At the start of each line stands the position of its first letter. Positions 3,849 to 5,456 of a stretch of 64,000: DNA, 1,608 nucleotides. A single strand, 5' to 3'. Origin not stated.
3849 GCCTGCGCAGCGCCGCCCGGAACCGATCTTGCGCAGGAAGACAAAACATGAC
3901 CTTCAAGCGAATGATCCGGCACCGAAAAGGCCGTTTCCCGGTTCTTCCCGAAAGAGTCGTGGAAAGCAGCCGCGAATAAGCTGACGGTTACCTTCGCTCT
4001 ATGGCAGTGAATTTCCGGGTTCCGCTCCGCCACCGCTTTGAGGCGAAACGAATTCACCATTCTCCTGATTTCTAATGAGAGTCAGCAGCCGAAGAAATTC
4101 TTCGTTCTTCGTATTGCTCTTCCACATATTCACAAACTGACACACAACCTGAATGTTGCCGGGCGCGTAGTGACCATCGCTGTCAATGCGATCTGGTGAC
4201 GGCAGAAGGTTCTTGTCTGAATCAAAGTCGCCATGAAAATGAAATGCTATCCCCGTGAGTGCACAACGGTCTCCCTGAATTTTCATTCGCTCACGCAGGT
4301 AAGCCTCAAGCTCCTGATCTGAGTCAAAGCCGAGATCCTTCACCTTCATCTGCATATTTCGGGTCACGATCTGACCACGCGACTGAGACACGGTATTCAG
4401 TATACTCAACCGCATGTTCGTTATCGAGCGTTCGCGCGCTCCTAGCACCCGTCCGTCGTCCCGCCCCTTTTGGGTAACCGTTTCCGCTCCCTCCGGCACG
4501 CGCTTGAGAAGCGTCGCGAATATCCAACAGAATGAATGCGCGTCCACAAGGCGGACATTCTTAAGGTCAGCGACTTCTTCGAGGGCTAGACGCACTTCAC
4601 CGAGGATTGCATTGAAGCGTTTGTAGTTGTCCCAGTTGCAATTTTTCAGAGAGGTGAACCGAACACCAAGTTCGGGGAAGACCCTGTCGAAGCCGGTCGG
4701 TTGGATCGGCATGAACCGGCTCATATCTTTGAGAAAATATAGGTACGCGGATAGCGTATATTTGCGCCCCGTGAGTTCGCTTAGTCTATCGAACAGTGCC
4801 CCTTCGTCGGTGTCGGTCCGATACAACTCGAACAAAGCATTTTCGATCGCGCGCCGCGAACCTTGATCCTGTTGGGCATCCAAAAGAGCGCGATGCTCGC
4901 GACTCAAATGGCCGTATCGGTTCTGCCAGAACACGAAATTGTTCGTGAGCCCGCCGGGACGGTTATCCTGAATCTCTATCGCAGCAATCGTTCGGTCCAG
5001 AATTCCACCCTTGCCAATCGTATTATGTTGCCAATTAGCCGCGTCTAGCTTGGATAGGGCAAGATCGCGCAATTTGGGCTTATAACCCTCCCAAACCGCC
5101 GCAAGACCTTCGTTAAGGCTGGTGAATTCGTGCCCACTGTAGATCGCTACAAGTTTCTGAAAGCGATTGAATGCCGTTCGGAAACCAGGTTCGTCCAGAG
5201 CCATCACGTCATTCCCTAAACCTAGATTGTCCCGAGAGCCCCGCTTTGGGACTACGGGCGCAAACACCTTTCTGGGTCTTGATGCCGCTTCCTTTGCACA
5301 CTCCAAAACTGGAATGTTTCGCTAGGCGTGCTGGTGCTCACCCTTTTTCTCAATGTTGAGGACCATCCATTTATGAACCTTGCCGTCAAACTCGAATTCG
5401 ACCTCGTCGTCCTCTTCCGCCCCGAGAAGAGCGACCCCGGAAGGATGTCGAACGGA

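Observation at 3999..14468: Intact four-gene nuclease/helicase/ATPase cassette inside a wrecked ku-ligD locus: candidate uncharacterised defence or DNA-surveillance system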

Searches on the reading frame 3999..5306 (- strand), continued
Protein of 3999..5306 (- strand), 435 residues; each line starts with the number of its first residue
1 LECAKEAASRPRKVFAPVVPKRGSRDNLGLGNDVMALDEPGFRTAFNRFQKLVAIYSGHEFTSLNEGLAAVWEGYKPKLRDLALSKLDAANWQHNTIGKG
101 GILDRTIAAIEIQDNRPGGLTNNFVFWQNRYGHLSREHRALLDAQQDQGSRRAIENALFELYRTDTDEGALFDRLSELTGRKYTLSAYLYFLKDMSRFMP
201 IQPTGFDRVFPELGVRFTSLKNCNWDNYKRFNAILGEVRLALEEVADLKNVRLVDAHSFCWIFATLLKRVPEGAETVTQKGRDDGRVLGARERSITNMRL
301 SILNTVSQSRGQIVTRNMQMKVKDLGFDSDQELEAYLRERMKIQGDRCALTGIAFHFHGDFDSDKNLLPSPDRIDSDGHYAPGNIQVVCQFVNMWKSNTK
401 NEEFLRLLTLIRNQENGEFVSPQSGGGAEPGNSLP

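Call 87: search_protein_families(library=phrogs, proteins=[P0001, L172:7419-8429:+], max_evalue=0.01)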
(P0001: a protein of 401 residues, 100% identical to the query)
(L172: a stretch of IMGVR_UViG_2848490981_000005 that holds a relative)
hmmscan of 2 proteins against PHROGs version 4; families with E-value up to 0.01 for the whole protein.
P0001 (401 aa): 3 families
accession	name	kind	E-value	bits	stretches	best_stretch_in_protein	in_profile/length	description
phrog_3322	-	DNA, RNA and nucleotide metabolism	1.3e-13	52.1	1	301-384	75-155/162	endonuclease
phrog_1035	-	DNA, RNA and nucleotide metabolism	5.3e-13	50.4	1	285-379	133-227/271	endonuclease VII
phrog_3118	-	DNA, RNA and nucleotide metabolism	6.7e-08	33.3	1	306-364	44-98/287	HNH endonuclease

L172:7419-8429:+ (336 aa): 4 families
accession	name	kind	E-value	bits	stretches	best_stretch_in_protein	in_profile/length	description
phrog_1035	-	DNA, RNA and nucleotide metabolism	5.2e-14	53.7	1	244-328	139-222/271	endonuclease VII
phrog_3322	-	DNA, RNA and nucleotide metabolism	1.7e-11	45.3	1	255-334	74-151/162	endonuclease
phrog_3118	-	DNA, RNA and nucleotide metabolism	2.7e-05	24.8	1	266-323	48-103/287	HNH endonuclease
phrog_3377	-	DNA, RNA and nucleotide metabolism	0.0037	18.1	1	282-308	59-85/196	HNH endonuclease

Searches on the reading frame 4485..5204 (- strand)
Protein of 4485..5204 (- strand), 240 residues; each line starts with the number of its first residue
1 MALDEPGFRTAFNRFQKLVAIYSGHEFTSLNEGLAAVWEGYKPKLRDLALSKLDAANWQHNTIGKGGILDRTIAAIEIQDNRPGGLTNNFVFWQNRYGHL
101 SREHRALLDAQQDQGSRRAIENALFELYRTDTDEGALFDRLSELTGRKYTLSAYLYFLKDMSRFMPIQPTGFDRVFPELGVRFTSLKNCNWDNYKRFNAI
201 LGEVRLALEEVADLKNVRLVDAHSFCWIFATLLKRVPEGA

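Call 92: search_protein_representatives(protein=window:4485-5204:-)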
Query: 240 residues. Proteins with E-value up to 0.001 (for the whole library): 696; up to 1e-10: 533; up to 1e-30: 166. The best 150 are listed.
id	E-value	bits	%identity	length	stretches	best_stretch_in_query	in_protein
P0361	9.0e-79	280.7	58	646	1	3-232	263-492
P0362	6.9e-77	274.5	55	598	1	7-232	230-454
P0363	8.3e-75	267.7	53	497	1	3-239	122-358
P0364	1.1e-73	264.1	54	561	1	5-237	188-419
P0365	1.1e-73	264.1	54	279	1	6-237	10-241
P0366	4.1e-72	258.9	53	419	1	3-234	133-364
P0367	1.1e-71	257.6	51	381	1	1-232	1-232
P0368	1.8e-68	247.0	58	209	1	33-239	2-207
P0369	8.3e-68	244.8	56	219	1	3-211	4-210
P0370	2.3e-66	240.1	59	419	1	54-239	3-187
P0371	5.1e-65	235.7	48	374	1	7-234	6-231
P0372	2.4e-64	233.5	57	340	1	36-235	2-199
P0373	4.0e-63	229.5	50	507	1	4-232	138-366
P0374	1.6e-62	227.5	47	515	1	8-233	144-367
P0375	1.4e-60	221.1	51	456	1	7-232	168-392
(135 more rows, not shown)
